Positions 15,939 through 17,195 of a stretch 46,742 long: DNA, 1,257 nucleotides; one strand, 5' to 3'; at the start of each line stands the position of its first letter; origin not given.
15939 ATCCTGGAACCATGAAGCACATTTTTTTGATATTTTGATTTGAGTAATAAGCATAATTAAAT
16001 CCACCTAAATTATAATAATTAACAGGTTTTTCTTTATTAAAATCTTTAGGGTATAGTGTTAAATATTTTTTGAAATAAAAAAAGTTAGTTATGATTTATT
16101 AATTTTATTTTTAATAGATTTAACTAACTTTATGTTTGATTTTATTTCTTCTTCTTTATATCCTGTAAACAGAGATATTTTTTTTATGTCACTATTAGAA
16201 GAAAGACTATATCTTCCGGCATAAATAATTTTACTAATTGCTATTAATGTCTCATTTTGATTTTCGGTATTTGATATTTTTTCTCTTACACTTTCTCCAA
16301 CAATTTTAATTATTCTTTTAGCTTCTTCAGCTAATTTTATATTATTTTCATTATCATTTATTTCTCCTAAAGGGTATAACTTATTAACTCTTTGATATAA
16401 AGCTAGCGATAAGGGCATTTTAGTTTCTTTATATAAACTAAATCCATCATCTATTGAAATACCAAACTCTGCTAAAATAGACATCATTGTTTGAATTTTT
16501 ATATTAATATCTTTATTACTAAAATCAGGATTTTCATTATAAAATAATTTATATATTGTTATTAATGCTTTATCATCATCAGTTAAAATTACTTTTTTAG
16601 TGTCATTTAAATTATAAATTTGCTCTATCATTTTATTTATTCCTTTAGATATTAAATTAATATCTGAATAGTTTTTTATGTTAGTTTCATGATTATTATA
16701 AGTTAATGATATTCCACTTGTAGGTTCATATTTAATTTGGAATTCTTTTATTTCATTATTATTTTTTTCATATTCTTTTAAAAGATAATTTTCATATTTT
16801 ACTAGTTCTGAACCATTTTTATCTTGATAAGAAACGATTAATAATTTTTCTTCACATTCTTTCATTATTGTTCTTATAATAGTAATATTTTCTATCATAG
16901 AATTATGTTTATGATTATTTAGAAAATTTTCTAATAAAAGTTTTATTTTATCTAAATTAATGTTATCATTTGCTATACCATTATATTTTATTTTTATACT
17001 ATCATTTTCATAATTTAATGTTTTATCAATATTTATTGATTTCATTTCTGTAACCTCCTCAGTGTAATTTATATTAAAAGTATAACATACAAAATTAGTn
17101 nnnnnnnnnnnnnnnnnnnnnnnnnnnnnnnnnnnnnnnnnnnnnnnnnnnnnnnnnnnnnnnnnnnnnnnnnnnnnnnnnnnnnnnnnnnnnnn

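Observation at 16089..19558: Tandem, translationally coupled pair of long SigA-like sigma factors with a duplicated region-4-like C-terminal module, followed by an orphan gene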

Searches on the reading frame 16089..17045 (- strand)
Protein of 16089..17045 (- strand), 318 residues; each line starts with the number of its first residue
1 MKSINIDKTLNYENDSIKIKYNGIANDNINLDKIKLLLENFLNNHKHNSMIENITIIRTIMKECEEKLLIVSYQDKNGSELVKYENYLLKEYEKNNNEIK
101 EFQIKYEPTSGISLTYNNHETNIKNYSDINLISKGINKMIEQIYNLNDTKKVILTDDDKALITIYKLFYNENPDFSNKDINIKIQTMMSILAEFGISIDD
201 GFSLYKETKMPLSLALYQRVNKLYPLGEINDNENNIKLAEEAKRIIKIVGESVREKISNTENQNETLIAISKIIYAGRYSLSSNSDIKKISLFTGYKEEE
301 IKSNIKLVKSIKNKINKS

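Call 4: search_protein_families(library=pfam, proteins=[window:16089-17045:-], max_evalue=1)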
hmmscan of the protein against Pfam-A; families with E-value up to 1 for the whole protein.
window:16089-17045:- (318 aa): 0 families

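Call 5: search_protein_families(library=ncbifam, proteins=[window:16089-17045:-], max_evalue=1)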
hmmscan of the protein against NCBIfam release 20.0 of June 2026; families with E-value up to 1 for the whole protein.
window:16089-17045:- (318 aa): 0 families

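Call 7: search_protein_families(library=padloc, proteins=[window:16089-17045:-], max_evalue=1)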
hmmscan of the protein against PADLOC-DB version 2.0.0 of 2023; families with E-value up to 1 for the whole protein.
window:16089-17045:- (318 aa): 0 families

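Call 8: search_protein_families(library=phrogs, proteins=[window:16089-17045:-], max_evalue=1)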
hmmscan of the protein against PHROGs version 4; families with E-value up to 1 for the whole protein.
window:16089-17045:- (318 aa): 4 families
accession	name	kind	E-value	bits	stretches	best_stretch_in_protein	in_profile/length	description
phrog_21168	-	unknown function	0.059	14.4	1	88-161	31-103/145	-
phrog_22447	-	unknown function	0.14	13.9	1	39-93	29-81/91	-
phrog_37837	-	unknown function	0.19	13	0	60-84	64-89/111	-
phrog_7561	-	unknown function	0.64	11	1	34-93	3-61/74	-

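Call 17: find_homologous_proteins(query=window:16089-17045:-, max_evalue=0.01)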
Query window:16089-17045:- (318 aa): 203 proteins with E <= 0.01 among 5276 candidates; the best 120 are listed.
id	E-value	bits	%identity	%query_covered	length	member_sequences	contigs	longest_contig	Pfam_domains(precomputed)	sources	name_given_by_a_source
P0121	4.6e-190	648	100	100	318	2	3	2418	-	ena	-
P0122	1.5e-117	410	62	100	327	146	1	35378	-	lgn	-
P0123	1.5e-114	400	64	100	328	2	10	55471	-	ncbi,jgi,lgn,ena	-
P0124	8.1e-112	391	60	100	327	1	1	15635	-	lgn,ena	-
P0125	1.0e-111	391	60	100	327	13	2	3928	-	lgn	-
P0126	3.7e-111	389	60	100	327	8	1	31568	-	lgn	-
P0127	2.8e-110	386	60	99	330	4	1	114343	-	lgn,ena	-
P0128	1.2e-109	384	59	100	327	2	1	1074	-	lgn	-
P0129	5.2e-109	382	58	100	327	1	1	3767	-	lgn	-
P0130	5.5e-109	382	60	100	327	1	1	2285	-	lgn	-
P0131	6.0e-109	382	60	100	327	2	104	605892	-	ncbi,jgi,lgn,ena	jgi:hypothetical protein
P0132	9.3e-109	381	58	100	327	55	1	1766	-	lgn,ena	-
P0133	1.4e-108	381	60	100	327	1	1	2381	-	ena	-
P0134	1.6e-108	381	58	100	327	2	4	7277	-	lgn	-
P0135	2.7e-108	380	59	100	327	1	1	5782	-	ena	-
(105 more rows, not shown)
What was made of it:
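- Checked: 'Orphan gene' is wrong: ORF318 has more than 200 homologues (call 17).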

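Call 18: find_encoding_contigs(protein=P0123, flank=8000, max_places=3)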
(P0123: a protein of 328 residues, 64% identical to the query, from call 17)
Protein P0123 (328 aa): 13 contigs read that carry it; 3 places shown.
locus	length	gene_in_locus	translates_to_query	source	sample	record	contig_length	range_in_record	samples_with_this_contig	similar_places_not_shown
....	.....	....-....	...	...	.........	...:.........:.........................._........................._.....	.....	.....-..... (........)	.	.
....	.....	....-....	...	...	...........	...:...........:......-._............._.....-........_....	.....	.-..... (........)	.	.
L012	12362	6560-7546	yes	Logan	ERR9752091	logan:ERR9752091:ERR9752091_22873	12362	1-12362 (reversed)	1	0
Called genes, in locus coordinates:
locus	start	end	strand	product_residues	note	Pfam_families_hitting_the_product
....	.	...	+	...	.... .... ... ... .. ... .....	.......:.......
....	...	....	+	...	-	-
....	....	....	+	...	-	-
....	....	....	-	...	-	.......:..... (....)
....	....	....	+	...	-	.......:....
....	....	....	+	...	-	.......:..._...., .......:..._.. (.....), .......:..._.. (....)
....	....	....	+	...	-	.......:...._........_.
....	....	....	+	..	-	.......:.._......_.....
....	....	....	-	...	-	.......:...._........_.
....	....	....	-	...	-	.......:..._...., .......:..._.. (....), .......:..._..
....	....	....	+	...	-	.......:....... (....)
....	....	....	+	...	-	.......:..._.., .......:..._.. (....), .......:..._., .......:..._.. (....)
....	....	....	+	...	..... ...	-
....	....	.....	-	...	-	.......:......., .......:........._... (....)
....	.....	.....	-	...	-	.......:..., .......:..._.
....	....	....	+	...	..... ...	-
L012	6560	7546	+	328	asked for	-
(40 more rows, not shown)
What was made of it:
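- ORF318 homologues can sit in defence or mobile islands (call 18).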

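Call 19: find_encoding_contigs(protein=P0131, flank=8000, max_places=3)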
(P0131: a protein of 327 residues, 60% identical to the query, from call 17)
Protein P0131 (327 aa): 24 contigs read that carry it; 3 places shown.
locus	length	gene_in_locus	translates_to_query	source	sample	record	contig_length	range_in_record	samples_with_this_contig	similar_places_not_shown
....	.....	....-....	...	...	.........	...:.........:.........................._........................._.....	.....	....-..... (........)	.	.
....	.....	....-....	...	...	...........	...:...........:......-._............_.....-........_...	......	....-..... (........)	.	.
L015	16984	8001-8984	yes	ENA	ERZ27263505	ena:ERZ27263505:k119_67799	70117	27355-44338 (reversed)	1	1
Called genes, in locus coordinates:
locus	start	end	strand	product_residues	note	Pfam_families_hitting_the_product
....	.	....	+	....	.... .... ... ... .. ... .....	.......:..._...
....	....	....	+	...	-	-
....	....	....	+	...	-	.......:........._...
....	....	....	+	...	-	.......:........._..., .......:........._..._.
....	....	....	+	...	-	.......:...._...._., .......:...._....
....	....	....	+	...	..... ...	-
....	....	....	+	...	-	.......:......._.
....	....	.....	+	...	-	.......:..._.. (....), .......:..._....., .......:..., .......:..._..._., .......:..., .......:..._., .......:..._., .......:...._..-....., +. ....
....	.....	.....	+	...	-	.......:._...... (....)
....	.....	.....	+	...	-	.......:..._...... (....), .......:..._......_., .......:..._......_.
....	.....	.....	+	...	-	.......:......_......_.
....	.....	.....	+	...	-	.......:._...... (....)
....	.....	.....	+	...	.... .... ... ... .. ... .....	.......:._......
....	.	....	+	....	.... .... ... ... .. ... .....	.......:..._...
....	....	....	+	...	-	-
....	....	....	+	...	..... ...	-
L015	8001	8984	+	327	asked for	-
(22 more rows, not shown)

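Call 67: predict_structure(alignment_id=A6)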
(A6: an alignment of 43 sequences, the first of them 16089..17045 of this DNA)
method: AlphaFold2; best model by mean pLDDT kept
length: 318 residues; sequences in the alignment: 43
mean_pLDDT: 88.7   pTM: 0.85
mean pLDDT of the five models: 88.7, 88.4, 88.3, 88.2, 87.9
residues with pLDDT >= 90: 203; 70-90: 90; 50-70: 24; < 50: 1
segments of 3 or more residues with pLDDT < 50: none
pLDDT, mean of each block of 10 residues (from residue 1): 91 94 90 93 93 97 95 94 97 82 88 79 77 84 94 92 96 94 95 87 73 92 92 75 97 95 93 82 66 85 89 90
secondary structure, 60 per line:
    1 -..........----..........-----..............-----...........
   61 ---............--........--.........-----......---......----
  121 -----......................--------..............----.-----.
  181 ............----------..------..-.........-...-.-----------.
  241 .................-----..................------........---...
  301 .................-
elements in order: E2-11 E16-25 H31-44 H50-60 E64-75 E78-85 E88-96 E102-107 E111-116 H126-147 H156-169 H180-192 H214-222 H240-257 H263-280 H287-294 H298-317

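Call 71: fold_search(model_id=the predicted structure, library=pdb)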
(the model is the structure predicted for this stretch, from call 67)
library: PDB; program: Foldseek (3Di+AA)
matches with E <= 10: 348; with E <= 0.001: 0
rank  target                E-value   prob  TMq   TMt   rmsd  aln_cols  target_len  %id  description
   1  4dvz                  1.2e-02  0.12  0.11  0.08  27.6       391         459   11  Crystal structure of the Helicobacter pylori CagA oncoprotein (released 2012-07-25)
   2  8zaw                  2.0e-01  0.05  0.11  0.08  21.1       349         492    8  Crystal structure of PNPase in Anabaena (released 2025-04-30)
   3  5nyw_Q                2.8e-01  0.38  0.20  0.26  19.4       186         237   13  Anbu (ancestral beta-subunit) from Yersinia bercovieri (released 2017-05-24)
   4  5nyw_O                3.1e-01  0.60  0.20  0.26   7.6       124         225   14  Anbu (ancestral beta-subunit) from Yersinia bercovieri (released 2017-05-24)
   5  8glv_Eb               3.1e-01  0.06  0.14  0.04  35.9       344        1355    8  96-nm repeat unit of doublet microtubules from Chlamydomonas reinhardtii flagella (released 2023-05-31)
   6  5nyw_E                3.9e-01  0.33  0.20  0.26  19.6       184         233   13  Anbu (ancestral beta-subunit) from Yersinia bercovieri (released 2017-05-24)
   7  8ver_F                3.9e-01  0.06  0.13  0.14  24.4       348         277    9  Structure of YicC endoribonuclease (released 2024-09-04)
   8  8ver_E                3.9e-01  0.04  0.12  0.13  24.9       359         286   10  Structure of YicC endoribonuclease (released 2024-09-04)
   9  5nyw_C                5.1e-01  0.33  0.19  0.23   8.2       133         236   14  Anbu (ancestral beta-subunit) from Yersinia bercovieri (released 2017-05-24)
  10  4id2_A                5.3e-01  0.08  0.10  0.19  16.2       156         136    6  Crystal structure of a DUF4738 family protein (BACOVA_05496) from Bacteroides ovatus ATCC 8483 at 2.15 A resolution (released 2013-02-13)
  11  9uxh_F                5.3e-01  0.04  0.14  0.09  32.4       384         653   11  type II Lamassu, LmuACB with DNA (released 2026-03-25)
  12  8w7d_B                6.3e-01  0.05  0.18  0.14  19.8       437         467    9  Crystal structure of EcPPAT-FR901483 complex (released 2023-12-13)
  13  5a60                  7.0e-01  0.02  0.10  0.08  22.1       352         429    8  Crystal structure of full-length E. coli ygiF in complex with tripolyphosphate and two magnesium ions (released 2015-08-05)
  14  8w7d_C                8.6e-01  0.04  0.18  0.14  19.7       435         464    9  Crystal structure of EcPPAT-FR901483 complex (released 2023-12-13)
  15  3b8b                  9.1e-01  0.33  0.12  0.14  15.4       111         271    6  Crystal structure of CysQ from Bacteroides thetaiotaomicron, a bacterial member of the inositol monophosphatase family (released 2007-12-18)
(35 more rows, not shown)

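Call 72: fold_search(model_id=the predicted structure, library=viral)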
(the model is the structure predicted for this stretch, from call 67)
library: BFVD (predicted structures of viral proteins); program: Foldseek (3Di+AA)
matches with E <= 10: 586; with E <= 0.001: 0
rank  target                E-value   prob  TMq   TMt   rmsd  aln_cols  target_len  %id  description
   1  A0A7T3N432            1.5e-02  0.97  0.25  0.44  13.9       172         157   17  Uncharacterized protein [Campylobacter phage F348]
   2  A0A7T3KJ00            2.9e-02  0.96  0.22  0.48   6.3       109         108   19  Uncharacterized protein [Campylobacter phage F374]
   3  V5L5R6                4.2e-02  0.98  0.18  0.24   7.0       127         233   10  (no name in the UniProt tables at hand)
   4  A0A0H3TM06            4.4e-02  0.38  0.16  0.16  17.0       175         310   11  (no name in the UniProt tables at hand)
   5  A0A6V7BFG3            7.5e-02  0.38  0.12  0.26  14.5       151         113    9  (no name in the UniProt tables at hand)
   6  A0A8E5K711            7.5e-02  0.16  0.17  0.17  19.2       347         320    6  (no name in the UniProt tables at hand)
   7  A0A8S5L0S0            1.2e-01  0.10  0.09  0.08  24.1       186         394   11  Maturation protein [ssRNA phage SRR6960551_7]
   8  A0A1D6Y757            1.3e-01  0.75  0.17  0.21   8.4       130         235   12  (no name in the UniProt tables at hand)
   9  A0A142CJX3            1.3e-01  0.35  0.14  0.25  13.4       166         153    8  (no name in the UniProt tables at hand)
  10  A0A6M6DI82            1.4e-01  0.28  0.14  0.16  13.0       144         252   10  (no name in the UniProt tables at hand)
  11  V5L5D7                1.5e-01  0.75  0.15  0.18   7.3       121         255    4  (no name in the UniProt tables at hand)
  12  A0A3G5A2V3            1.6e-01  0.16  0.12  0.14  13.7       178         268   13  Uncharacterized protein [Gaeavirus sp.]
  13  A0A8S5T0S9            1.7e-01  0.03  0.09  0.07  24.6       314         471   11  Baseplate wedge protein [Myoviridae sp. ctWb16]
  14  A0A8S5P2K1            1.8e-01  0.90  0.17  0.46   8.1        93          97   13  Uncharacterized protein [Siphoviridae sp. ctZE52]
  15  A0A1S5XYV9            1.8e-01  0.75  0.14  0.24   8.9       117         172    8  (no name in the UniProt tables at hand)
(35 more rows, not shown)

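Call 90: search_dna_similar(query=window:16089-17045:-, collection=phages, mode=protein, max_rows=8, max_evalue=0.001)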
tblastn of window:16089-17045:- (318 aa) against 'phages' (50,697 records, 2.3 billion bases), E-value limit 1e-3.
No match.
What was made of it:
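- ORF318 has no phage hit (call 90).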
